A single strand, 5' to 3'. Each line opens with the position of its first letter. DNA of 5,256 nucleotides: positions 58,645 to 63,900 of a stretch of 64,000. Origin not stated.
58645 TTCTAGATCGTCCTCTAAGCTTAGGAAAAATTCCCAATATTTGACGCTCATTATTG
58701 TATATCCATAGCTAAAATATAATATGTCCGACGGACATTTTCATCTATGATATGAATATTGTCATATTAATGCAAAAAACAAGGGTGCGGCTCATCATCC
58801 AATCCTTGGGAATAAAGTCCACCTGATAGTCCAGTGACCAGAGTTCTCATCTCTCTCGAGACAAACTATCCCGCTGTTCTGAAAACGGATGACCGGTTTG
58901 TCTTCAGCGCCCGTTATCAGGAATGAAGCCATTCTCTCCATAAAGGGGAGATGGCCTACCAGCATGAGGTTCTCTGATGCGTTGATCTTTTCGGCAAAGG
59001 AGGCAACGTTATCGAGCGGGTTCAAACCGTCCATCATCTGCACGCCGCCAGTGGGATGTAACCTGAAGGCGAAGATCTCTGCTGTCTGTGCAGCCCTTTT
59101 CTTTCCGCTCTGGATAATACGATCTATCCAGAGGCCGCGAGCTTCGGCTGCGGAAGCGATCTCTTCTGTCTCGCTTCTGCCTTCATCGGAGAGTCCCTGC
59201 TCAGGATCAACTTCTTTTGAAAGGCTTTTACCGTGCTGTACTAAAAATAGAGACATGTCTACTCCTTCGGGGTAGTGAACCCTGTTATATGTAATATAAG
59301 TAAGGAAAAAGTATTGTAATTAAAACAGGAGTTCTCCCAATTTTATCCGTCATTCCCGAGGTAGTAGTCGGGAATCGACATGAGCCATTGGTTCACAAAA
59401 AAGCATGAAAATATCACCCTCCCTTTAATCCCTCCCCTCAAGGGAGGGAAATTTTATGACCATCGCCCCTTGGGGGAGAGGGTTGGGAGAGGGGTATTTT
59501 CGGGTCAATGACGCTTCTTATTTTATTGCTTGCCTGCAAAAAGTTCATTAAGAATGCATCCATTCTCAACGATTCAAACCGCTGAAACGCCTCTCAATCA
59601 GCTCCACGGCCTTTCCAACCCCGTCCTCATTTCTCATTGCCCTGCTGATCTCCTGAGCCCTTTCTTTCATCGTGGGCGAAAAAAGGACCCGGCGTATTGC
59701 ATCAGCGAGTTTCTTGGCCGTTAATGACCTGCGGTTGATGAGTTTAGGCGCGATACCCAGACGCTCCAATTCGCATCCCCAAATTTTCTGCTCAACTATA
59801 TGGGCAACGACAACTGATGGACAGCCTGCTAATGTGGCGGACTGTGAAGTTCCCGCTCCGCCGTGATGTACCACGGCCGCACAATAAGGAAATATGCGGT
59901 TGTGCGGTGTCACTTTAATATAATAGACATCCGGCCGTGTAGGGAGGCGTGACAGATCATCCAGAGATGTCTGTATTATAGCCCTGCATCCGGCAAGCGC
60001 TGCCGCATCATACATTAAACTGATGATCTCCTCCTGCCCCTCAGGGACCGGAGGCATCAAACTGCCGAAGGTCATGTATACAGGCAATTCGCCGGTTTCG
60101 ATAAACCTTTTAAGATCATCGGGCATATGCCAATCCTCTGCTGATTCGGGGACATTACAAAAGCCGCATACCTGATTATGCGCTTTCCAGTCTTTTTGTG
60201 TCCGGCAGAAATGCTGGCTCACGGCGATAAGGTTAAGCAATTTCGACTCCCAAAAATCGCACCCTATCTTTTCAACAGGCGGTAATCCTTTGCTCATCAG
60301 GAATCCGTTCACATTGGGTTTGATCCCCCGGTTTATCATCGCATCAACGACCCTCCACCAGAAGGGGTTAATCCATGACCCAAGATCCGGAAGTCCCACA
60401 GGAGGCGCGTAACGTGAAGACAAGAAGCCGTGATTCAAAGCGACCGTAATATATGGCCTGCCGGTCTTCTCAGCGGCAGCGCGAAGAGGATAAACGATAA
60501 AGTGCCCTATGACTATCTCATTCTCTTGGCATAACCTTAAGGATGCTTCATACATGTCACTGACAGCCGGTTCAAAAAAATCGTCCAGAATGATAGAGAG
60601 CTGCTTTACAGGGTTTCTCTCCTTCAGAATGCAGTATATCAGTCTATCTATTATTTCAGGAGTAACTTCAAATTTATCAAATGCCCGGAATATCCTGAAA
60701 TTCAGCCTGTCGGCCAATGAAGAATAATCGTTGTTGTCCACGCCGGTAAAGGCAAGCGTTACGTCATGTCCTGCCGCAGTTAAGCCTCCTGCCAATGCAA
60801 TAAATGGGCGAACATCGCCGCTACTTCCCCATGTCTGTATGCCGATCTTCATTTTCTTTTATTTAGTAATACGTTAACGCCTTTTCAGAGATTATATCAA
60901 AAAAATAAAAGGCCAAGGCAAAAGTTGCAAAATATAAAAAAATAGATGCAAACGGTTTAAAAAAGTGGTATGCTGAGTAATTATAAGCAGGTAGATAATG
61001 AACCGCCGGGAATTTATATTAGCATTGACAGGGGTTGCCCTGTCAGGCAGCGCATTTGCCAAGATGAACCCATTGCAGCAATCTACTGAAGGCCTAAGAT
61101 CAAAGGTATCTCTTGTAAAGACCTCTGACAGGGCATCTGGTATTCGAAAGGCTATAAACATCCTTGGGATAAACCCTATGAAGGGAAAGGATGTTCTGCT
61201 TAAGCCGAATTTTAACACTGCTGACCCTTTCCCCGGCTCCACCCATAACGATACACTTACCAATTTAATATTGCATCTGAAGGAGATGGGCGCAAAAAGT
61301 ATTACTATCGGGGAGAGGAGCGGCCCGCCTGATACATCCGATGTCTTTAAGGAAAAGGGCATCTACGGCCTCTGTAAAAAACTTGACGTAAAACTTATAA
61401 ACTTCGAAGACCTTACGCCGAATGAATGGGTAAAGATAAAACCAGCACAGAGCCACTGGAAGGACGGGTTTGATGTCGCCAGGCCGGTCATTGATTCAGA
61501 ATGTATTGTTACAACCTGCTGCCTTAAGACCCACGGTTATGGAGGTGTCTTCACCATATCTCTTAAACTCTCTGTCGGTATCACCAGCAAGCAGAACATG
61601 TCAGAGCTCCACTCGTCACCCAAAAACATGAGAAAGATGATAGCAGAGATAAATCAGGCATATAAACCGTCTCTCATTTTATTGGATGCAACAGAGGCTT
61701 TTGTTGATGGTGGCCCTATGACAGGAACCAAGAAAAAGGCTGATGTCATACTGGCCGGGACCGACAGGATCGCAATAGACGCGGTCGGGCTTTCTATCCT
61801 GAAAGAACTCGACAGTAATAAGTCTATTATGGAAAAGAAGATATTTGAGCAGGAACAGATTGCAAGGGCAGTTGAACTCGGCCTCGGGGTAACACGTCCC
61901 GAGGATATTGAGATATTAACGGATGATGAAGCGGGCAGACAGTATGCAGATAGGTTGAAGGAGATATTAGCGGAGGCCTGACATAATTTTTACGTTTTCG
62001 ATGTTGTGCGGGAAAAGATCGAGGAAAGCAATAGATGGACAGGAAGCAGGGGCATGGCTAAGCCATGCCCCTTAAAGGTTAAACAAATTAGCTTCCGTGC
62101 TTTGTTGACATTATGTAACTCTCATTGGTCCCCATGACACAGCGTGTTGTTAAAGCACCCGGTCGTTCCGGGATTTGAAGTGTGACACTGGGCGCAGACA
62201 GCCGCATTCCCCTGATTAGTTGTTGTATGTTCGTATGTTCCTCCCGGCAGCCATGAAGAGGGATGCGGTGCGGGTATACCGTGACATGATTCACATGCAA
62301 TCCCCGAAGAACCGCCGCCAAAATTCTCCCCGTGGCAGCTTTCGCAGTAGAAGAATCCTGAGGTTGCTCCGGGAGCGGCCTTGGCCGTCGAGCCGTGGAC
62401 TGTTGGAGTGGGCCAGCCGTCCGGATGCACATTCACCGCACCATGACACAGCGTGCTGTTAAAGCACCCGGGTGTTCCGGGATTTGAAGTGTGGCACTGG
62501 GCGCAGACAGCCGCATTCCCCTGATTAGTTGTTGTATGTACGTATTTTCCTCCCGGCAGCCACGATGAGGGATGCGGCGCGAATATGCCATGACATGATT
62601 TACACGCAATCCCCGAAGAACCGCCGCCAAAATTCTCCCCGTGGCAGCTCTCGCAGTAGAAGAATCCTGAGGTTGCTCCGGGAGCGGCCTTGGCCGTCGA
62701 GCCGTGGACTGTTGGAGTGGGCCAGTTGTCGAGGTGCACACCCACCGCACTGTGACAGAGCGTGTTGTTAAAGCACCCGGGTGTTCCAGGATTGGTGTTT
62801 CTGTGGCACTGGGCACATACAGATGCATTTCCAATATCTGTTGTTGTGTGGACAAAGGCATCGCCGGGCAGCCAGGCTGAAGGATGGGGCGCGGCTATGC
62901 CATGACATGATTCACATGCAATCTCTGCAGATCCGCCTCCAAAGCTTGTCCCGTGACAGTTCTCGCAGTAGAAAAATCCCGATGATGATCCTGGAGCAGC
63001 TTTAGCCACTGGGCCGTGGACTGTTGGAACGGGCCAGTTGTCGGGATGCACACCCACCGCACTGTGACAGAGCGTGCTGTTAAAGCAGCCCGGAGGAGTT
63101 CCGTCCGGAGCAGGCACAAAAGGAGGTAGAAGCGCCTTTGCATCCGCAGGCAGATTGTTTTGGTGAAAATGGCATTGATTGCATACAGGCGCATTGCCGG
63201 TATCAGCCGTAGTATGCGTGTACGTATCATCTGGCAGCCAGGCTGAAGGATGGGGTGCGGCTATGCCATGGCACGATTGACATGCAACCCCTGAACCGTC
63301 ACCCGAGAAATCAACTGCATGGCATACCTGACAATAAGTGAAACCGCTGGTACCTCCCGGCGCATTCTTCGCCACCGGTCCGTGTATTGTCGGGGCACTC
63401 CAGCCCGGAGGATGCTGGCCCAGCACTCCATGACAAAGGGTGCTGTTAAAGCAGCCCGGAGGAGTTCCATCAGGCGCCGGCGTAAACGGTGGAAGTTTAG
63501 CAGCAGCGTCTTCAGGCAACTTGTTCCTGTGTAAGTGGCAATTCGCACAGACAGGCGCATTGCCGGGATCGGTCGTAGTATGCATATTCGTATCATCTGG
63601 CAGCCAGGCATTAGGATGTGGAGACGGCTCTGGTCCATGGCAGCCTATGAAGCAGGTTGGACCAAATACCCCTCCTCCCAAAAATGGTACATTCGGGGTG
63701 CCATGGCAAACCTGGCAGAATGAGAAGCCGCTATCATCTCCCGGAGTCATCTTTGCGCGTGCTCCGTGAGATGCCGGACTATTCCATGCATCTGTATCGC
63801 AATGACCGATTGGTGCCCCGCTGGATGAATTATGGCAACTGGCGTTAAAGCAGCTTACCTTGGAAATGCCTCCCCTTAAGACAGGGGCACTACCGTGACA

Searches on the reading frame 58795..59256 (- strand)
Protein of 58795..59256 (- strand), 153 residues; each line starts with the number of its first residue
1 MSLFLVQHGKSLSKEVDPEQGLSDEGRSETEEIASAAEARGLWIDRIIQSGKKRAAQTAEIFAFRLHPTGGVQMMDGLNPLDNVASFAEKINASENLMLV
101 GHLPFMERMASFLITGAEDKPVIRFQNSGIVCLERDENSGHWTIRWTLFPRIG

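Call 65: search_protein_families(library=pfam, proteins=[window:58795-59256:-], max_evalue=0.001)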
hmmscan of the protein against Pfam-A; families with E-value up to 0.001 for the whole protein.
window:58795-59256:- (153 aa): 1 family
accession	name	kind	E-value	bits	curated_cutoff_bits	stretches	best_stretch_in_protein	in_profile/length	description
PF00300.27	His_Phos_1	-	4e-05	23.8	21.7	1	4-78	2-77/194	Histidine phosphatase superfamily (branch 1)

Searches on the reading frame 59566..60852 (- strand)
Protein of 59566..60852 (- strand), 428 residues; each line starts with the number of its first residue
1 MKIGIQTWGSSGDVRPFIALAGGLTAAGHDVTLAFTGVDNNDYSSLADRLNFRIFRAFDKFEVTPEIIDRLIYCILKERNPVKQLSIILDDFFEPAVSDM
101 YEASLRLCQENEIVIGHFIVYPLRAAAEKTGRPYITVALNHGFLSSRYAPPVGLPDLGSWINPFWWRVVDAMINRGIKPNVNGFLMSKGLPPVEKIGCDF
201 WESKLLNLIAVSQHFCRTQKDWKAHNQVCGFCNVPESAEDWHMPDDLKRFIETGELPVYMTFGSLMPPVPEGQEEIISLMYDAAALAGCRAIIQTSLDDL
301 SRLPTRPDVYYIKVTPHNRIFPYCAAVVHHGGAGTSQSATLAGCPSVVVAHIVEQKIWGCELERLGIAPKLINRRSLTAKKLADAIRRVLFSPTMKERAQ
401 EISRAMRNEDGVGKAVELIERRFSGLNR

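Call 39: search_protein_families(library=pfam, proteins=[window:59566-60852:-], max_evalue=0.001)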
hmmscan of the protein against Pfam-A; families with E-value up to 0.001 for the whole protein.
window:59566-60852:- (428 aa): 2 families
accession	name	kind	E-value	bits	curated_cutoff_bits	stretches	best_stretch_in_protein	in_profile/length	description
PF06722.18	EryCIII-like_C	-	6.3e-15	55.9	31.7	1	294-406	20-129/145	Erythromycin biosynthesis protein CIII-like, C-terminal domain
PF03033.26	Glyco_transf_28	-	0.00019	22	26.2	1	5-34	3-33/139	Glycosyltransferase family 28 N-terminal domain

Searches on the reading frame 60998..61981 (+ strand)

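Call 65: search_protein_families(library=pfam, proteins=[window:60998-61981:+], max_evalue=0.001)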
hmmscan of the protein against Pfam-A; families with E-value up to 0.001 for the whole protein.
window:60998-61981:+ (327 aa): 1 family
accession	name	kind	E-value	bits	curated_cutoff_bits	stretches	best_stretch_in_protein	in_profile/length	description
PF04015.17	DUF362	-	2.5e-41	142.4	24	1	66-265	1-199/200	Domain of unknown function (DUF362)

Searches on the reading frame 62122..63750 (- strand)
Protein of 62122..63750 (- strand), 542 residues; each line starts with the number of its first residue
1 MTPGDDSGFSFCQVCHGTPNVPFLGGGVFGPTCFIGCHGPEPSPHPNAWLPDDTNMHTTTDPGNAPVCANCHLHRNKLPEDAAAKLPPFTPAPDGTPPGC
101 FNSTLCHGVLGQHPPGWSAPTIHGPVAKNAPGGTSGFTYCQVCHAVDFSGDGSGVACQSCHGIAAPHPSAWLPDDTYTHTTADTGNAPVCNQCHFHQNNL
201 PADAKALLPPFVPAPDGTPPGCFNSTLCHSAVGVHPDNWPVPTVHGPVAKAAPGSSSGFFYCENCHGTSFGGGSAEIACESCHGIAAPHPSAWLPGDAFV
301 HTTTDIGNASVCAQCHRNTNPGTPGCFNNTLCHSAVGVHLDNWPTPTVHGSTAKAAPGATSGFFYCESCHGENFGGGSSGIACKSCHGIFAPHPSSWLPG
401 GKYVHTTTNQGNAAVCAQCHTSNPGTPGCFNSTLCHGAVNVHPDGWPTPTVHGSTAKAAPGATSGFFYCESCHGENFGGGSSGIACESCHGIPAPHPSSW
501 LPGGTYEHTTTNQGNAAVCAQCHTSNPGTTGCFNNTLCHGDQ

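Call 65: search_protein_families(library=pfam, proteins=[window:62122-63750:-], max_evalue=0.001)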
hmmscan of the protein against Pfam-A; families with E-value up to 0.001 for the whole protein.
window:62122-63750:- (542 aa): 1 family
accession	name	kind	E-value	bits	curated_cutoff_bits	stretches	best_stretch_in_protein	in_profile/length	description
PF14522.11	Cytochrome_C7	-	8.8e-10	38.7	24.8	0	153-199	12-53/67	Cytochrome c7 and related cytochrome c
